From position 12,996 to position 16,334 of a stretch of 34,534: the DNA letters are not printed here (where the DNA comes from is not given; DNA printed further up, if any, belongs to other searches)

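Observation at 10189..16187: SOS-type mutagenesis cassette of non-canonical composition: XRE/S24 repressor, active DinB, SRAP, DnaE2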

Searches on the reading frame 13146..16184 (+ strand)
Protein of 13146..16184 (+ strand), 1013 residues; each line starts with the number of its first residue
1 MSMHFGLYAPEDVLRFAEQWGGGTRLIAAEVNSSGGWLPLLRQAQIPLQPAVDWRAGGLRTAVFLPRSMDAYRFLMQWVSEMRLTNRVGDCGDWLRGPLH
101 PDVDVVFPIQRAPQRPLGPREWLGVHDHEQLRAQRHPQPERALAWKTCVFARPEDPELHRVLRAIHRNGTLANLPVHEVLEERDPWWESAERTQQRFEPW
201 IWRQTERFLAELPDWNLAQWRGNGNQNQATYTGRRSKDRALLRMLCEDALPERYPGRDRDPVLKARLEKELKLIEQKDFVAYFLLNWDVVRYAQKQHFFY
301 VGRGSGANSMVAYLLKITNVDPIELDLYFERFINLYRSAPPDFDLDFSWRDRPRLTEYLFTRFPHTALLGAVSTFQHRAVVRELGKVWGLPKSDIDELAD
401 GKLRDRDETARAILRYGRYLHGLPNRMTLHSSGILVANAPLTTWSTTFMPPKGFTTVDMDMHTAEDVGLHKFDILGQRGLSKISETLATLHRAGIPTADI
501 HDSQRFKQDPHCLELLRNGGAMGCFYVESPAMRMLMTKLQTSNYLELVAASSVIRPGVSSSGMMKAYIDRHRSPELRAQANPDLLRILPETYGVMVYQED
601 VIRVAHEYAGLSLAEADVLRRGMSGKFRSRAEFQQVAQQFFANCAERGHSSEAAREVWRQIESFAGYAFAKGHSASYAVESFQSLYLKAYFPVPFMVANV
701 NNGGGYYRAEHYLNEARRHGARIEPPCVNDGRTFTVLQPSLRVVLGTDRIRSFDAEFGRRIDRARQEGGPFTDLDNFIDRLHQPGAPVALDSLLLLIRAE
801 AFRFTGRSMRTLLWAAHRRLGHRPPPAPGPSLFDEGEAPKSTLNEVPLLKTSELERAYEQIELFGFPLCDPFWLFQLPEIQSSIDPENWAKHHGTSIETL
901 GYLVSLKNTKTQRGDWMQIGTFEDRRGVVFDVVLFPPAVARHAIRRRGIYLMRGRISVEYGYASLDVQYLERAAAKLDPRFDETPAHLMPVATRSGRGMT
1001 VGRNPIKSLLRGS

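Call 3: search_protein_families(library=pfam, proteins=[window:13146-16184:+], max_evalue=0.01)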
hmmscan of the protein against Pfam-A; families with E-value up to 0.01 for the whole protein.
window:13146-16184:+ (1013 aa): 3 families
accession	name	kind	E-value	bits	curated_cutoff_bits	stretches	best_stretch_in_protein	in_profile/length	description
PF07733.18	DNA_pol3_alpha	-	1.8e-53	182.2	23.9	1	241-476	2-260/260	Bacterial DNA polymerase III alpha NTPase domain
PF17657.6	DNA_pol3_finger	-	1.9e-33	115.6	22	1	507-647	27-165/166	Bacterial DNA polymerase III alpha subunit finger domain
PF14579.12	HHH_6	-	1.4e-08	35.3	25.6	1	720-811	1-89/90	Helix-hairpin-helix motif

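Call 4: search_protein_families(library=ncbifam, proteins=[window:13146-16184:+], max_evalue=0.01)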
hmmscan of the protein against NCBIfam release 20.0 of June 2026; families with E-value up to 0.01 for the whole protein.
window:13146-16184:+ (1013 aa): 13 families
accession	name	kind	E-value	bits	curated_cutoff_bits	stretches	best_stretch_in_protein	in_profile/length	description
NF004226.0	PRK05673.1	equivalog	5e-124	415.5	1002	1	230-970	285-1059/1146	DNA polymerase III subunit alpha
TIGR00594.1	polc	superfamily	1.5e-118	397.4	434.35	2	404-935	484-1022/1022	DNA polymerase III subunit alpha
NF005298.0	PRK06826.1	equivalog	2.4e-110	369.9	1260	1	239-959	296-1057/1151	DNA polymerase III subunit alpha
NF004225.0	PRK05672.1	subfamily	1.9e-108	364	939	1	129-825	183-891/1047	error-prone DNA polymerase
NF005516.0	PRK07135.1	equivalog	5.8e-95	319.3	1084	1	237-812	226-818/974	DNA polymerase III DnaE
NF005582.0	PRK07279.1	equivalog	1.3e-89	301.6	1279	1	102-783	113-784/1033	DNA polymerase III subunit alpha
NF005617.0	PRK07374.1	equivalog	1.6e-88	297.9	1653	2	407-941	501-1046/1170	DNA polymerase III subunit alpha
NF005377.0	PRK06920.1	equivalog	2.7e-87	293.7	1806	1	239-941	281-989/1108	DNA polymerase III subunit alpha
NF004550.0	PRK05898.1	equivalog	5.6e-75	253.2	1182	1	127-802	122-806/971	DNA polymerase III subunit alpha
NF007079.0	PRK09532.1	equivalog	2.7e-56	191.3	1525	2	411-671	503-778/876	DNA polymerase III subunit alpha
NF005616.0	PRK07373.1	equivalog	3.6e-14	52.2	646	1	665-783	34-152/449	DNA polymerase III subunit alpha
NF001688.0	PRK00448.1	equivalog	5.4e-08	30.8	873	1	253-324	844-914/1445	PolC-type DNA polymerase III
TIGR01405.1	polC_Gram_pos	equivalog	4.1e-06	24.8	1043.45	1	261-323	616-678/1211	DNA polymerase III subunit alpha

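Call 20: search_solved_structures(query=window:13146-16184:+, show_alignments=2, max_evalue=0.00001)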
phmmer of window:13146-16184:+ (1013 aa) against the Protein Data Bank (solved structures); distinct sequences matched with E-value up to 0.00001: 9.
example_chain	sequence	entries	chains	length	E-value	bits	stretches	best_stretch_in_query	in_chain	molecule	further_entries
3e0d_A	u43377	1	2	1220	5.2e-78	265.9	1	266-840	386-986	DNA polymerase III subunit alpha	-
2hpi_A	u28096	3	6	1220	5.2e-78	265.9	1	266-840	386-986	DNA polymerase III alpha subunit | DNA polymerase III subunit alpha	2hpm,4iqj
5fku_A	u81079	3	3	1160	5.8e-75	255.8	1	223-958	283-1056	DNA POLYMERASE III SUBUNIT ALPHA | DNA POLYMERASE III ALPHA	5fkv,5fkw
2hnh_A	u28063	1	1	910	1.3e-73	251.3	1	223-778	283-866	DNA polymerase III alpha subunit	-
2hqa_A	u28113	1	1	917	1.4e-73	251.3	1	223-778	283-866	DNA polymerase III alpha subunit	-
4jom_A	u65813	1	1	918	1.4e-73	251.3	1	223-778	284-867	DNA polymerase III subunit alpha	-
5m1s_A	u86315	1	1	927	1.4e-73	251.2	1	223-778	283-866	DNA polymerase III subunit alpha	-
5lew_A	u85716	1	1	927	2.4e-67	230.6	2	403-811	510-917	DNA polymerase III subunit alpha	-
7pu7_A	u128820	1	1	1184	4.6e-67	229.6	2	403-812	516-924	DNA polymerase III subunit alpha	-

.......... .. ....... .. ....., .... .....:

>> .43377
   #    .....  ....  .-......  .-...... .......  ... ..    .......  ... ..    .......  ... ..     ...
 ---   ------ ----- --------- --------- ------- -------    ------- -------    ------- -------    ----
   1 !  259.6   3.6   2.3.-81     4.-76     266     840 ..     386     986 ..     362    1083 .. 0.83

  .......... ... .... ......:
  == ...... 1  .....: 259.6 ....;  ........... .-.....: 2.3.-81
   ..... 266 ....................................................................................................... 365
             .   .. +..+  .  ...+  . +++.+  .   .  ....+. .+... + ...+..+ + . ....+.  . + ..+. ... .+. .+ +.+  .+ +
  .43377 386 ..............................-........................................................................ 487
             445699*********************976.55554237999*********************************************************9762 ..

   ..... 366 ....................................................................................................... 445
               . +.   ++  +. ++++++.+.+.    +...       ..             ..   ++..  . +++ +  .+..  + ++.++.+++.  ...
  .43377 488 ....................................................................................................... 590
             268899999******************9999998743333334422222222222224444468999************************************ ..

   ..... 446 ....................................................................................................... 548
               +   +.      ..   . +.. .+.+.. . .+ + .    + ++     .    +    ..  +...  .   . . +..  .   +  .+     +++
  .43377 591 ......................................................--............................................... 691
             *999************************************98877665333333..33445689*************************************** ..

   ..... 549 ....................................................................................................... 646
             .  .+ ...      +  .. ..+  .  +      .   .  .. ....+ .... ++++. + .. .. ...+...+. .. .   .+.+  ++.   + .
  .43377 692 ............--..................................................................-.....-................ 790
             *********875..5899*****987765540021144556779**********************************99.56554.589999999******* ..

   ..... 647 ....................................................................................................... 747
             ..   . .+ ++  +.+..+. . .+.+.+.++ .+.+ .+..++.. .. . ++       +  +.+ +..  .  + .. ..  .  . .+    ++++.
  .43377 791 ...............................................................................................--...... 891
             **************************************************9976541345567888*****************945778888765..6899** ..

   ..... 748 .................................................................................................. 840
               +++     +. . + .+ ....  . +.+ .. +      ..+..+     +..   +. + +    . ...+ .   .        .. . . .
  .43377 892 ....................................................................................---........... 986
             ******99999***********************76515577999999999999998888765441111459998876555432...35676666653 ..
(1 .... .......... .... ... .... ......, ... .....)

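Call 21: find_homologous_proteins(query=window:13146-16184:+, max_evalue=1e-30)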
Query window:13146-16184:+ (1013 aa): 7848 proteins with E <= 1e-30 among 8000 candidates; the best 120 are listed.
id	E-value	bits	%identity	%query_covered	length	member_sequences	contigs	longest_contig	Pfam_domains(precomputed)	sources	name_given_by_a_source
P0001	0.0e+0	2117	89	100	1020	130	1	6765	PF14579.13,PF17657.7,PF07733.19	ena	-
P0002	0.0e+0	2079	87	100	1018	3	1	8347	PF14579.13,PF17657.7,PF07733.19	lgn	-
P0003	0.0e+0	2067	86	100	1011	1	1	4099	PF14579.13,PF17657.7,PF07733.19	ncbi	-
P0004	0.0e+0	2065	86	100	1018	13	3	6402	PF14579.13,PF17657.7,PF07733.19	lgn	-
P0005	0.0e+0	2021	85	100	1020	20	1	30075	PF14579.13,PF17657.7,PF07733.19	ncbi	ncbi:MAG: DNA polymerase III subunit alpha [Schleiferiaceae bacterium]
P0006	0.0e+0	2014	86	98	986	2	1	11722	PF14579.13,PF17657.7,PF07733.19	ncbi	-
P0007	0.0e+0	1949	82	100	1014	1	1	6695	PF14579.13,PF17657.7,PF07733.19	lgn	-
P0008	0.0e+0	1937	83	97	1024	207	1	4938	PF14579.13,PF17657.7,PF07733.19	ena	-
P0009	0.0e+0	1935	81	100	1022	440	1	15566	PF14579.13,PF17657.7,PF07733.19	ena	-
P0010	0.0e+0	1602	89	76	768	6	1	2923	PF14579.13,PF17657.7,PF07733.19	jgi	jgi:DNA polymerase-3 subunit alpha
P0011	0.0e+0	1277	60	97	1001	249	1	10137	PF14579.13,PF17657.7,PF07733.19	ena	-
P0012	0.0e+0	1257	59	97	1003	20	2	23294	PF14579.13,PF17657.7,PF07733.19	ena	-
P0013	0.0e+0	1248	58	97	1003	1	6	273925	PF14579.13,PF17657.7,PF07733.19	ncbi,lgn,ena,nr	ncbi:MAG: DNA polymerase III subunit alpha [Schleiferiaceae bacterium]|nr:DNA polymerase III subunit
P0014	0.0e+0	1199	59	91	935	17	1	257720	PF14579.13,PF17657.7,PF07733.19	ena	-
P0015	0.0e+0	1178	55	97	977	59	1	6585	PF14579.13,PF17657.7,PF07733.19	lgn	-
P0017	0.0e+0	1153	54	97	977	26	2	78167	PF14579.13,PF17657.7,PF07733.19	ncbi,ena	-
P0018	0.0e+0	1116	50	97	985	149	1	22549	PF14579.13,PF17657.7,PF07733.19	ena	-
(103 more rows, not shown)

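Call 23: find_related_loci(query=A1, collection=genome_contigs, flank=8000)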
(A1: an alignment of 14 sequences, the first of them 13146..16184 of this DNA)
Query A1 (1013 aa) in genome_contigs; peptide patterns used: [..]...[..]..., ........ (x = any residue, [..] = any of these).
600 stretches matched a pattern (row limit reached: there are more); 588 encode a relative of the query (tblastn E <= 1e-3); the best 80 are kept; 80 distinct loci.
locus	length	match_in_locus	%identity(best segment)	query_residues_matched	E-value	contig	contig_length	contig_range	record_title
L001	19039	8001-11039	89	1-1013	0e+0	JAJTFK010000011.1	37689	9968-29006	MAG: Cryomorphaceae bacterium isolate 49618_E18 Sample_49618_scaffold_675, whole genome shotgun sequence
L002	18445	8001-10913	60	2-984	0e+0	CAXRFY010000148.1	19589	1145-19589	MAG: Schleiferiaceae bacterium isolate YZ09aB_8.109 genome assembly, contig: k141_196062, whole genome shotgun sequence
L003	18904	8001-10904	59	2-981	0e+0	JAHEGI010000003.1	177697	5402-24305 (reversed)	MAG: Cryomorphaceae bacterium isolate Ww394 NODE_60_length_177697_cov_19.356951, whole genome shotgun sequence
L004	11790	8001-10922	50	2-988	0e+0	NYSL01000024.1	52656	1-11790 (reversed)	MAG: Cryomorphaceae bacterium isolate CPC97 10874, whole genome shotgun sequence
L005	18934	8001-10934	49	2-983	0e+0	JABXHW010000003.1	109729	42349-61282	MAG: Flavobacteriia bacterium isolate HF-Dia32 c_000000019916, whole genome shotgun sequence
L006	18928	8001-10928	47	2-983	0e+0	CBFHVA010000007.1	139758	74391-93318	MAG: Phaeocystidibacter sp. isolate Co_bin_388_indper genome assembly, contig: Co_bin_388_indper_c7, whole genome shotgu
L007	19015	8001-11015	47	2-1008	0e+0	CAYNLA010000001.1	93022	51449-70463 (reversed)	MAG TPA_asm: uncultured Polaribacter sp. isolate SRP134809_co1_367 genome assembly, contig: NODE_334_length_93022_cov_13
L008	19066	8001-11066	47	1-990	0e+0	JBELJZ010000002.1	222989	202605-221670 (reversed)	MAG: Crocinitomicaceae bacterium isolate REMEI139_ass_metaspades_bin.10 NODE_11_length_222989_cov_10.242601, whole genom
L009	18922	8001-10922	44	2-981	0e+0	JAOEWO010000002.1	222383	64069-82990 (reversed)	Winogradskyella sp. isolate AH-135-C11 AH-135-C11_NODE_2, whole genome shotgun sequence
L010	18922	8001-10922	44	2-981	0e+0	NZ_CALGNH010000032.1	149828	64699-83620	MAG: uncultured Winogradskyella sp. isolate L1_Bin_METABAT__21_1 c_000001923208, whole genome shotgun sequence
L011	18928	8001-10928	44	2-985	0e+0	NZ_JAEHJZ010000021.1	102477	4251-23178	Gelidibacter salicanalis strain PAMC21136 21136_contig_21, whole genome shotgun sequence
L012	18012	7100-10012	45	2-983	0e+0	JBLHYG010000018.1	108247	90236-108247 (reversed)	MAG: Crocinitomicaceae bacterium isolate 3300046449_33 Ga0491193_0000101, whole genome shotgun sequence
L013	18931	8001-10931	46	2-983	0e+0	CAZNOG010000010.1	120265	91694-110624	MAG TPA_asm: uncultured Cryomorphaceae bacterium isolate SRP220891_co3_642 genome assembly, contig: NODE_60_length_12026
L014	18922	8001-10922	44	2-984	0e+0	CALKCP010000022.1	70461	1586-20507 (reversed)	MAG: uncultured Ulvibacter sp. isolate S3_Bin_METABAT__77_1 genome assembly, contig: c_000000924341, whole genome shotgu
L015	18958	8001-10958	44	2-987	0e+0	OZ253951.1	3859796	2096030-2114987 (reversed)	MAG: Roseivirga sp. isolate f0215e9d-8eee-4bf0-a4af-acfab9812d89 genome assembly, chromosome: 1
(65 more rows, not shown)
